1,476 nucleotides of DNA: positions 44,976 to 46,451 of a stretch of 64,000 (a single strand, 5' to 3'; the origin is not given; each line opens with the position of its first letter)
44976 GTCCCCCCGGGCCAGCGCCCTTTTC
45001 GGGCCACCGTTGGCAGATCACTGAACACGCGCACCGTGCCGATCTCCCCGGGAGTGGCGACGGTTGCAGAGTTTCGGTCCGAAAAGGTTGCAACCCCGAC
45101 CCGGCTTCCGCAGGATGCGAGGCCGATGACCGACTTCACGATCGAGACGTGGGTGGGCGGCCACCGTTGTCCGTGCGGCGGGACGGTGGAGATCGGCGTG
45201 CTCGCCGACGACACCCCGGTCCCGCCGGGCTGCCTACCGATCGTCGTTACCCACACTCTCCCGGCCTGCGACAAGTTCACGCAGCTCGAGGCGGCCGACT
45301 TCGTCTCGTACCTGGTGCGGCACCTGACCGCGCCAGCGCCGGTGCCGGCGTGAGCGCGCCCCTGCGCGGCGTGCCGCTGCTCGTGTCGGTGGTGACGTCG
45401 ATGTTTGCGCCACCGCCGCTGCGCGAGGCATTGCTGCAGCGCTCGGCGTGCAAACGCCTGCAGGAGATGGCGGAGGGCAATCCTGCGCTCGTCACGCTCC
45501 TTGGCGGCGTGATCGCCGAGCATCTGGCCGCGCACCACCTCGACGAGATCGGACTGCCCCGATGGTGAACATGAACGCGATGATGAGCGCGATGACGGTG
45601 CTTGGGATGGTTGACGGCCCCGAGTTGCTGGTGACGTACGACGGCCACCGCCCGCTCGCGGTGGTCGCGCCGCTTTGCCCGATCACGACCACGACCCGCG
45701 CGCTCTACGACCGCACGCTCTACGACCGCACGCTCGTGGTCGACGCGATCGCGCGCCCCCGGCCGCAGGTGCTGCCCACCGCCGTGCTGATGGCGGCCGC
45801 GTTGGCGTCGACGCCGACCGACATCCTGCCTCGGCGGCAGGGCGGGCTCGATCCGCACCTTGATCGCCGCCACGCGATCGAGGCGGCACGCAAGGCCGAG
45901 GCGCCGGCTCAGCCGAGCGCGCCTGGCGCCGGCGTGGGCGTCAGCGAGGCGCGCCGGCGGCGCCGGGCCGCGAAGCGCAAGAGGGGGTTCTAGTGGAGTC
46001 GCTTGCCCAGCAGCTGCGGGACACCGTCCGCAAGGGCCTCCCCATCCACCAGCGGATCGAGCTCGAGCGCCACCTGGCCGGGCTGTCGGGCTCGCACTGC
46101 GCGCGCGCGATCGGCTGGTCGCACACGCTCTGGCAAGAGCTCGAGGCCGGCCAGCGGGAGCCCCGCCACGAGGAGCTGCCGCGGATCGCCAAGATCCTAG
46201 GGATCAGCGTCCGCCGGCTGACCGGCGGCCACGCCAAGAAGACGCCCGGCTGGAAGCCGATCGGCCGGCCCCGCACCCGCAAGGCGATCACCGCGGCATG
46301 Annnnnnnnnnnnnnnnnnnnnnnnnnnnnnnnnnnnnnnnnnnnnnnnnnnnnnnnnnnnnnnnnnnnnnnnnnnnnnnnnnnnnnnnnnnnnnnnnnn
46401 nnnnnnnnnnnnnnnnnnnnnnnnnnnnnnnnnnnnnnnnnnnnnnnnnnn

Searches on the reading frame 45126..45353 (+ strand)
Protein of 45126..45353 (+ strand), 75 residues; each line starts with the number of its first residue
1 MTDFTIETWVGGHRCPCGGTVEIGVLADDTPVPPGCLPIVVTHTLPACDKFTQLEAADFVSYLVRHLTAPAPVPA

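Call 5: search_protein_families(library=pfam, proteins=[window:45126-45353:+], max_evalue=1)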
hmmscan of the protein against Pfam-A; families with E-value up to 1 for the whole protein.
window:45126-45353:+ (75 aa): 0 families

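Call 6: search_protein_families(library=phrogs, proteins=[window:45126-45353:+], max_evalue=1)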
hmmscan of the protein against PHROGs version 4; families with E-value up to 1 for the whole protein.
window:45126-45353:+ (75 aa): 1 family
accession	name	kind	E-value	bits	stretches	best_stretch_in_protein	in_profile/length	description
phrog_9750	-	unknown function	0.57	9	1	2-56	332-384/846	-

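Call 78: search_protein_families(library=padloc, proteins=[window:45126-45353:+], max_evalue=1)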
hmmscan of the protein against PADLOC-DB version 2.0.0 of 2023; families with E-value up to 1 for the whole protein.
window:45126-45353:+ (75 aa): 0 families

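Call 79: search_protein_families(library=ncbifam, proteins=[window:45126-45353:+], max_evalue=1)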
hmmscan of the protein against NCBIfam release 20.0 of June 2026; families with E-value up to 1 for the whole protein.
window:45126-45353:+ (75 aa): 0 families

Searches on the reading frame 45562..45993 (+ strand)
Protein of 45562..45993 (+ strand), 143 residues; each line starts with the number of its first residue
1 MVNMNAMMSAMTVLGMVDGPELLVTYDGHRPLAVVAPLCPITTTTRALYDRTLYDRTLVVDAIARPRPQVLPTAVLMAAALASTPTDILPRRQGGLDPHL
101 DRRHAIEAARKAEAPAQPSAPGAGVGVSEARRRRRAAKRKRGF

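Call 5: search_protein_families(library=pfam, proteins=[window:45562-45993:+], max_evalue=1)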
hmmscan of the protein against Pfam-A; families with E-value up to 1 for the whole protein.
window:45562-45993:+ (143 aa): 1 family
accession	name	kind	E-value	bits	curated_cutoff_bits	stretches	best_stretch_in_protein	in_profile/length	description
PF03020.21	LEM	-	0.16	12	24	1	39-53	22-36/40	LEM domain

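Call 6: search_protein_families(library=phrogs, proteins=[window:45562-45993:+], max_evalue=1)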
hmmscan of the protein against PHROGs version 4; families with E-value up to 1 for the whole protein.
window:45562-45993:+ (143 aa): 0 families

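Call 78: search_protein_families(library=padloc, proteins=[window:45562-45993:+], max_evalue=1)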
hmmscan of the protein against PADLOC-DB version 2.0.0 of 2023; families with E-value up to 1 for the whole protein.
window:45562-45993:+ (143 aa): 0 families

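Call 79: search_protein_families(library=ncbifam, proteins=[window:45562-45993:+], max_evalue=1)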
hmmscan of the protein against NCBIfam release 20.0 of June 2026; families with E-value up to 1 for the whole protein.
window:45562-45993:+ (143 aa): 0 families

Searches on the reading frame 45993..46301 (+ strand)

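Call 5: search_protein_families(library=pfam, proteins=[window:45993-46301:+], max_evalue=1)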
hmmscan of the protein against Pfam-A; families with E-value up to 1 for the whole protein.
window:45993-46301:+ (102 aa): 3 families
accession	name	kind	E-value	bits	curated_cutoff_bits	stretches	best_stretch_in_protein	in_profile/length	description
PF13560.12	HTH_31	-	1e-07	32.6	27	1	25-73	9-58/64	Helix-turn-helix domain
PF01381.28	HTH_3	-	0.0074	16.7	23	1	37-74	16-53/55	Helix-turn-helix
PF12844.13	HTH_19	-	0.14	12.5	30.2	1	37-72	19-54/64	Helix-turn-helix domain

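Call 6: search_protein_families(library=phrogs, proteins=[window:45993-46301:+], max_evalue=1)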
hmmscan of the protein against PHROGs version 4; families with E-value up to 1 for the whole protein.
window:45993-46301:+ (102 aa): 13 families
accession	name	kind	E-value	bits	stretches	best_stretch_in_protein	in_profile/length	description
phrog_2328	-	transcription regulation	6.5e-09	36.7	1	10-86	8-86/128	transcriptional repressor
phrog_8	-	transcription regulation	2.7e-07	31.3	1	18-86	77-145/346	transcriptional regulator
phrog_4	-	transcription regulation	1.6e-06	28.3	1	17-84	136-199/400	transcriptional repressor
phrog_5823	-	transcription regulation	1.9e-06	28.3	1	18-83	7-73/404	transcriptional regulator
phrog_7241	-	transcription regulation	4.7e-05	24.4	1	25-76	69-120/122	transcriptional regulator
phrog_2967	-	transcription regulation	0.00014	22.4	1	17-84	10-77/225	transcriptional regulator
phrog_2439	-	transcription regulation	0.0011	19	1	20-77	10-67/367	transcriptional regulator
phrog_2104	-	unknown function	0.0012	20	1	20-60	42-82/103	-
phrog_4836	-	transcription regulation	0.0054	17.3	1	19-83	77-141/194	CII-like regulator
phrog_1373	-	transcription regulation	0.038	15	1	16-86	62-132/166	transcriptional regulator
phrog_4583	-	transcription regulation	0.044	14.8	1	21-80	16-73/81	transcriptional repressor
phrog_147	-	transcription regulation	0.17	13.3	1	18-66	5-54/100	transcriptional regulator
phrog_3557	-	transcription regulation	0.23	12.6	1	43-83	38-78/142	transcriptional regulator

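Call 79: search_protein_families(library=ncbifam, proteins=[window:45993-46301:+], max_evalue=1)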
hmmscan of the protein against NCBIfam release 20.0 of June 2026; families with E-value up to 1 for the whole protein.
window:45993-46301:+ (102 aa): 6 families
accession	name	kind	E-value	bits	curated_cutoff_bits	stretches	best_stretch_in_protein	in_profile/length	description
NF041951.1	phage_RstR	subfamily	2.4e-07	31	80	1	18-84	3-69/108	RstR family transcriptional repressor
NF007257.0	PRK09706.1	subfamily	0.00044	20.1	101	1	18-86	6-74/135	transcriptional repressor DicA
TIGR00270.2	TIGR00270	equivalog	0.01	15.7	110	1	20-74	78-132/159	multiprotein bridging factor aMBF1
TIGR03070.1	couple_hipB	subfamily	0.037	14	71.65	1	24-72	9-57/58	type II toxin-antitoxin system Y4mF family antitoxin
NF047542.1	telomere_Tap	equivalog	0.044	12.5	600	1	13-77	13-77/695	telomere-associated protein Tap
NF006015.0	PRK08154.1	subfamily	0.07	12.3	204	1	19-90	32-103/314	anaerobic benzoate catabolism transcriptional regulator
